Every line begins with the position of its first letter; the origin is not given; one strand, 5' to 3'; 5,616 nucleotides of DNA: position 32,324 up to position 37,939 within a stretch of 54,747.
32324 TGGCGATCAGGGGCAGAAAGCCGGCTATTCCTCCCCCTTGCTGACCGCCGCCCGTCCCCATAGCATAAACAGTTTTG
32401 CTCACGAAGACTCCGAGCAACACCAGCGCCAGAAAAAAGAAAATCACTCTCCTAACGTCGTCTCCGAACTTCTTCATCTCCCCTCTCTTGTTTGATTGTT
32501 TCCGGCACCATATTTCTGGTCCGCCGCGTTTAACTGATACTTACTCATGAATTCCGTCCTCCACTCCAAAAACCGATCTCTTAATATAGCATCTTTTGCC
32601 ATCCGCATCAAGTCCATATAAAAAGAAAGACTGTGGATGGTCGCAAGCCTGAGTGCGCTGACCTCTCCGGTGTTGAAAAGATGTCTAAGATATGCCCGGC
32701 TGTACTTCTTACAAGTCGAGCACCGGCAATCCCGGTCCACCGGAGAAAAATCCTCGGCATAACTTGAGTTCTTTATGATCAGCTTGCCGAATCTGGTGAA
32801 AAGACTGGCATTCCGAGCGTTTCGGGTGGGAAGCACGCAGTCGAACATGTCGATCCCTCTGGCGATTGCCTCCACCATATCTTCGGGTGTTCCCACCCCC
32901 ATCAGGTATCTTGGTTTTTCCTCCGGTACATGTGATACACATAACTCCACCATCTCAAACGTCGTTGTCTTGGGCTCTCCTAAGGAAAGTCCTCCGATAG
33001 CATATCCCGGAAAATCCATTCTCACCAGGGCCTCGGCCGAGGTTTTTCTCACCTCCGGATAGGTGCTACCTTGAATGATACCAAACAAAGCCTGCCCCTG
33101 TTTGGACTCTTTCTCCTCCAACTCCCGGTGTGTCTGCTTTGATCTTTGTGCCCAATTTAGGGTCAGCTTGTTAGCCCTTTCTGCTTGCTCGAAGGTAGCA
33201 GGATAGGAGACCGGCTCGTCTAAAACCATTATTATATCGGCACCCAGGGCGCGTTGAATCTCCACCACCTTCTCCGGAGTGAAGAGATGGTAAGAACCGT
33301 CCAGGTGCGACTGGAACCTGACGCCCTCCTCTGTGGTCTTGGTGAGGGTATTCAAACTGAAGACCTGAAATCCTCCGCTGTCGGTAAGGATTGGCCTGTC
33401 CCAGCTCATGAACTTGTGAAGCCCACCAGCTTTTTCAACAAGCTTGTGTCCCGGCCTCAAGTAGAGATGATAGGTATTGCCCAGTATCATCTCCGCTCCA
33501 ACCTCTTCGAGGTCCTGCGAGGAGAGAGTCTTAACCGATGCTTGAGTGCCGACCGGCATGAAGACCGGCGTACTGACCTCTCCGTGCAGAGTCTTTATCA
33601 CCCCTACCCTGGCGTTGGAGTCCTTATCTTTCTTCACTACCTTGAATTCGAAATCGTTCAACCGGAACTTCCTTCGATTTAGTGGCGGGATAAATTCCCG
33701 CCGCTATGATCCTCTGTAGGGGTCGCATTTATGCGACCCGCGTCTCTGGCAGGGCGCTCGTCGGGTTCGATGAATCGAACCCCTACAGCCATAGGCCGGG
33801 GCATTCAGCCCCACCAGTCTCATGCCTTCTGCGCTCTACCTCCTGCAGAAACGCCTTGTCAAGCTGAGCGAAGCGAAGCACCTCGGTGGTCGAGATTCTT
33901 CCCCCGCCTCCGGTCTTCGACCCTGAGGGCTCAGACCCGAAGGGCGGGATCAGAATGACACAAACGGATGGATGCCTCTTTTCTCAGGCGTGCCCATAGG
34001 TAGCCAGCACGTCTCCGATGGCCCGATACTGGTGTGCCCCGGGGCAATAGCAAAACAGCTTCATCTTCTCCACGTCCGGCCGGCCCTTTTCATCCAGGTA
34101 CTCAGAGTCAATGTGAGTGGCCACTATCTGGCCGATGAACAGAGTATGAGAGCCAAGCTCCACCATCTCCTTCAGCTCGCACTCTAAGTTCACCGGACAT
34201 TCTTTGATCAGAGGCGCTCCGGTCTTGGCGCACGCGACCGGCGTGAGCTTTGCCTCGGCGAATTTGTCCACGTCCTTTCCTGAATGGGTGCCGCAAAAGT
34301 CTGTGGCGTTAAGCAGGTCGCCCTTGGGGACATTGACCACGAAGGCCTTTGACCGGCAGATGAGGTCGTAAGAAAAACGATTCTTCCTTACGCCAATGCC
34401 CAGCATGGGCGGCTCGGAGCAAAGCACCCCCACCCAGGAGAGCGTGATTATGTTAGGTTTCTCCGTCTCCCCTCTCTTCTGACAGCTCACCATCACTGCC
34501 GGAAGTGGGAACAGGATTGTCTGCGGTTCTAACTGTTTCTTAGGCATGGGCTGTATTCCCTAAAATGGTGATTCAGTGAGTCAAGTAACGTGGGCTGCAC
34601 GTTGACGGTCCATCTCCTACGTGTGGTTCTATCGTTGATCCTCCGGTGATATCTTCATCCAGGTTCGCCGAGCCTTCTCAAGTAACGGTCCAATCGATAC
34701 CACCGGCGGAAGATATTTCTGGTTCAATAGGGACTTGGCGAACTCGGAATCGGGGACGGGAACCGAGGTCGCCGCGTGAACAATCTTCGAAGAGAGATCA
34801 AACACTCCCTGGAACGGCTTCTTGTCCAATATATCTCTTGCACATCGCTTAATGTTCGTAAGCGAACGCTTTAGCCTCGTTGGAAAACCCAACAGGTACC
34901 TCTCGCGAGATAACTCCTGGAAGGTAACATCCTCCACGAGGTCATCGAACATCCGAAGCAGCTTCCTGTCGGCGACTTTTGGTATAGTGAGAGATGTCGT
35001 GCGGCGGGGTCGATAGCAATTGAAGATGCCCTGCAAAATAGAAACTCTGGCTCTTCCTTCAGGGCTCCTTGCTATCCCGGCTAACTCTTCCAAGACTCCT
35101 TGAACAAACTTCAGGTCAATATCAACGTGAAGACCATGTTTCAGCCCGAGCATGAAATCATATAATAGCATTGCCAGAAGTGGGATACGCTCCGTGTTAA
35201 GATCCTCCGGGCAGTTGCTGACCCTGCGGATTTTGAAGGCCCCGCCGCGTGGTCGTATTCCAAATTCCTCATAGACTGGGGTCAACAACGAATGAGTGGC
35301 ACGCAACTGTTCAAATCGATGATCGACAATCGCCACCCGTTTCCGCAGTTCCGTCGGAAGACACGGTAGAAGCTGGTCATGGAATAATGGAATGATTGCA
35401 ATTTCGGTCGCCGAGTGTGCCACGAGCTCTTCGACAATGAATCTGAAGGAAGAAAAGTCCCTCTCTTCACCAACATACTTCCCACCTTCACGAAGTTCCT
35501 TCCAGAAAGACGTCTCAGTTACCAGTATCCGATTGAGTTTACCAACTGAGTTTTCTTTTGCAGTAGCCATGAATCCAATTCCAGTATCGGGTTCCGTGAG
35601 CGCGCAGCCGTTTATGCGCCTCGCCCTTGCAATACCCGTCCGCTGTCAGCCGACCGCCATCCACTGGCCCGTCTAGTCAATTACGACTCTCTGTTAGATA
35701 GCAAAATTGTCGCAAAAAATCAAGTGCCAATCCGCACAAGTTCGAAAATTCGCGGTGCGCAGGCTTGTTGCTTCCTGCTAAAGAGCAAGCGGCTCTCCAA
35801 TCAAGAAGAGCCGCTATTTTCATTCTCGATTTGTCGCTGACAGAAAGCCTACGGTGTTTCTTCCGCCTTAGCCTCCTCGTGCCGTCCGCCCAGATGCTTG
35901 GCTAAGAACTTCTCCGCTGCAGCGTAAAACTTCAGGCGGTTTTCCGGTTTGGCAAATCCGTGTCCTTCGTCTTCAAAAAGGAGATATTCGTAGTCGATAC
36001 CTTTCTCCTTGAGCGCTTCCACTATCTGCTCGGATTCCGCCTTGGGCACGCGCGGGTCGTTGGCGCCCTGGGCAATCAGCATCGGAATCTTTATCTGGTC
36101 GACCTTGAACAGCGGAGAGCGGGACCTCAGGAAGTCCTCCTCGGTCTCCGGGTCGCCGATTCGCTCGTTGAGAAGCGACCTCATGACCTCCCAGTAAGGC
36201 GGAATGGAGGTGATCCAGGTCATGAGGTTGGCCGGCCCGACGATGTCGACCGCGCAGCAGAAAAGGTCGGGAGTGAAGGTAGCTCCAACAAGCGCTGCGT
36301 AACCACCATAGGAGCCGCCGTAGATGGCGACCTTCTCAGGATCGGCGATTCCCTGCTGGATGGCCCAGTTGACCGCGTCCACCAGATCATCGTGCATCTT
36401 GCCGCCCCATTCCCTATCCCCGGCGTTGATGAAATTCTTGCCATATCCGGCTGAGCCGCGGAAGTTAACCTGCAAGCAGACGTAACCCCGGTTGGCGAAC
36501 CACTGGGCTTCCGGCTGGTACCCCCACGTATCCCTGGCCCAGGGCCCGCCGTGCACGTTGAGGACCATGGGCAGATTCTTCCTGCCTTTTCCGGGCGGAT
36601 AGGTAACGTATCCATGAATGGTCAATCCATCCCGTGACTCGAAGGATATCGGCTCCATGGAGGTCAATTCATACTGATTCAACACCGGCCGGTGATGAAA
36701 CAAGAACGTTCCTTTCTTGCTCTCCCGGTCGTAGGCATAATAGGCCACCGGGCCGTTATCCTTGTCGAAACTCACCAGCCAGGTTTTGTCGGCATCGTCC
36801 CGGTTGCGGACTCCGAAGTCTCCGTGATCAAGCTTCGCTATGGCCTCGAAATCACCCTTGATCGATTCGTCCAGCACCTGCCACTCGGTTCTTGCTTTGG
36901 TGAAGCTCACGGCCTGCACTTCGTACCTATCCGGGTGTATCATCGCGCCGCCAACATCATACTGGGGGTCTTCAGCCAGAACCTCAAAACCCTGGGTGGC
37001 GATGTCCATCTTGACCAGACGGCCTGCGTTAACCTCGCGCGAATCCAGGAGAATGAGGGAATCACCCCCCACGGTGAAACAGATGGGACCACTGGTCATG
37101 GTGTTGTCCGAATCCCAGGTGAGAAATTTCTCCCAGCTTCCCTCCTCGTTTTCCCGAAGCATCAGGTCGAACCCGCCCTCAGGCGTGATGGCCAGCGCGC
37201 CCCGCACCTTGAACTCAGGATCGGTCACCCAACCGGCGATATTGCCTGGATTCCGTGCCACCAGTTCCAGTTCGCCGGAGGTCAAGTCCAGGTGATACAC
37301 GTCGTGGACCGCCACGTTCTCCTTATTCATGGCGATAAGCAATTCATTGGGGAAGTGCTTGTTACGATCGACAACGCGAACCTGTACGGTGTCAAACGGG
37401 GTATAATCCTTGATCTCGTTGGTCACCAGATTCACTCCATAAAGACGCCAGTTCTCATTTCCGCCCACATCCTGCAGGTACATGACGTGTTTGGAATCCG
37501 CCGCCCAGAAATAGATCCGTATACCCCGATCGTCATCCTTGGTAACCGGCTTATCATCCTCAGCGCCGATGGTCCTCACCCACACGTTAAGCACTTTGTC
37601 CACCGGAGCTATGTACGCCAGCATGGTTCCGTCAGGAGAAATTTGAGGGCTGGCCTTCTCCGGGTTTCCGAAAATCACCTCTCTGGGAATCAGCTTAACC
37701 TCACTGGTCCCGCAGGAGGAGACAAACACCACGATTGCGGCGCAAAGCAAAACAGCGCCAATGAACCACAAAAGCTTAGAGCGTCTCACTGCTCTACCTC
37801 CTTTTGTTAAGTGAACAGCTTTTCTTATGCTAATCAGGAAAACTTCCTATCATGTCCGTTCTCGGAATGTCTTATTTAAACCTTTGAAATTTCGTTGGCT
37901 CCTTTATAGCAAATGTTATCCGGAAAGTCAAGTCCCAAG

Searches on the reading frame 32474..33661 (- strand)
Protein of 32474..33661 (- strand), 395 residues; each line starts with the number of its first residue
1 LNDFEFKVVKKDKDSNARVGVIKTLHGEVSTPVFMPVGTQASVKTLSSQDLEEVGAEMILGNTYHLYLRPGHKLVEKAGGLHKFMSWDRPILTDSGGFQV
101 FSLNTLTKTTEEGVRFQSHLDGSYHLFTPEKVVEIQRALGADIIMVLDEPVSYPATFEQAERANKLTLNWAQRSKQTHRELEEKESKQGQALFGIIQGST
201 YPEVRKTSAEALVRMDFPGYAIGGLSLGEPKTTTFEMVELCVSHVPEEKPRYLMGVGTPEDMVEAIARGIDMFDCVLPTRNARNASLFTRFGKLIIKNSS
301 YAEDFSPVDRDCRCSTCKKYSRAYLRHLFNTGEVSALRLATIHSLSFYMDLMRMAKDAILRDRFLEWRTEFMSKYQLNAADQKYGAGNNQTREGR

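Call 68: search_protein_families(library=pfam, proteins=[window:32474-33661:-], max_evalue=0.00001)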
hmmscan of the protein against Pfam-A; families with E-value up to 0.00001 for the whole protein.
window:32474-33661:- (395 aa): 1 family
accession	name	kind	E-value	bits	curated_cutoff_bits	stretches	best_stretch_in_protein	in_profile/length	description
PF01702.25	TGT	-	3.2e-161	536.8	26.3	1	16-376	2-356/357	Queuine tRNA-ribosyltransferase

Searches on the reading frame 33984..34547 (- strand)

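Call 68: search_protein_families(library=pfam, proteins=[window:33984-34547:-], max_evalue=0.00001)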
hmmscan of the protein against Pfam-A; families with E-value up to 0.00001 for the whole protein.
window:33984-34547:- (187 aa): 1 family
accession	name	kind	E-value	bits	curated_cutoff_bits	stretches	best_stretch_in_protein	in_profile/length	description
PF01613.24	Flavin_Reduct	-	1.4e-33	116.6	27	1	13-150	4-137/153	Flavin reductase like domain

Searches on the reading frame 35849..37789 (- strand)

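Call 68: search_protein_families(library=pfam, proteins=[window:35849-37789:-], max_evalue=0.00001)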
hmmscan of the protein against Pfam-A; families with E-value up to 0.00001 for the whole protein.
window:35849-37789:- (646 aa): 5 families
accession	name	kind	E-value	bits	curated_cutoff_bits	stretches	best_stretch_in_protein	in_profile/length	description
PF00326.27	Peptidase_S9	-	3.5e-51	174.2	22.6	1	423-635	2-212/213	Prolyl oligopeptidase family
PF02129.25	Peptidase_S15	-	3.1e-17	63.6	23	1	387-526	1-137/262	X-Pro dipeptidyl-peptidase (S15 family)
PF20434.5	BD-FAE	-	1.8e-16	60.8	26.8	1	397-593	4-215/215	BD-FAE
PF01738.24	DLH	-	1.1e-13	51.8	21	1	420-626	21-203/217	Dienelactone hydrolase family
PF12146.15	Hydrolase_4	-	1.6e-07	31.3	27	0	409-542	7-132/239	Serine aminopeptidase, S33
